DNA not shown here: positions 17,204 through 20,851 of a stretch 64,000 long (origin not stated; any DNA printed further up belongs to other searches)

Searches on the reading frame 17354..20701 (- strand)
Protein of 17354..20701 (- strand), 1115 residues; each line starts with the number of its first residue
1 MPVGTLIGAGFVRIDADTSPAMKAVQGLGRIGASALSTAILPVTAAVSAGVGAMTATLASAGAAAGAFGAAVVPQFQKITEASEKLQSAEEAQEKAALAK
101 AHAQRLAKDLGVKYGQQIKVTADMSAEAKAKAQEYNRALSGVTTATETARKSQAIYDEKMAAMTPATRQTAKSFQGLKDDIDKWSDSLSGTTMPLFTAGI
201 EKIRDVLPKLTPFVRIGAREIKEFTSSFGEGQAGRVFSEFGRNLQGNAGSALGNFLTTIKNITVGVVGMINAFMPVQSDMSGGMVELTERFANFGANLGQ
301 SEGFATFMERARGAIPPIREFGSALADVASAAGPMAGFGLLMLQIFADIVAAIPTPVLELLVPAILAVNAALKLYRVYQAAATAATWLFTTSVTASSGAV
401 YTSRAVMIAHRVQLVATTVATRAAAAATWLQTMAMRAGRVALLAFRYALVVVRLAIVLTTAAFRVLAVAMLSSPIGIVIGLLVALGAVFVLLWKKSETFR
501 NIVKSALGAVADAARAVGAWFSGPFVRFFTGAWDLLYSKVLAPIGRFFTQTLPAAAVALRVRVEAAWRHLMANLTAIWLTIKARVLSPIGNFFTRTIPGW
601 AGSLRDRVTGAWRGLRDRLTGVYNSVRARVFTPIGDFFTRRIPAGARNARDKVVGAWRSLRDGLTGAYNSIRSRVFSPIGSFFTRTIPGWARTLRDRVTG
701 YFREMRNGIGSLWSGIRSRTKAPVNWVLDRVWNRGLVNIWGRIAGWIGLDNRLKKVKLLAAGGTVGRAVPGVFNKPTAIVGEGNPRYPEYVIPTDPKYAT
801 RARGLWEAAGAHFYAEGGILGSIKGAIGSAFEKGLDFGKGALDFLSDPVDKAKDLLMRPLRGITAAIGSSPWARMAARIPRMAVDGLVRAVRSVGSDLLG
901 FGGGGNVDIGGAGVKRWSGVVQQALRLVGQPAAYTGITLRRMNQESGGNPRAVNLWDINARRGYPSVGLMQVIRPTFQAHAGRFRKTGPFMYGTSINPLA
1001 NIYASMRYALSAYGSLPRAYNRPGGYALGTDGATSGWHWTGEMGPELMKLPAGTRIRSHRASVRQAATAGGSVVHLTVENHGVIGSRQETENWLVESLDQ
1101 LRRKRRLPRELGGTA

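Call 58: search_protein_families(library=pfam, proteins=[window:17354-20701:-], max_evalue=0.001)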
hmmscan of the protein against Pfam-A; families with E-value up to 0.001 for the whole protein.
window:17354-20701:- (1115 aa): 1 family
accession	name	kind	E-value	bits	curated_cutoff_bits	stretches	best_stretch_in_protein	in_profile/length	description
PF01464.25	SLT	-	5.6e-06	26.4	21.3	1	942-1029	21-97/117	Transglycosylase SLT domain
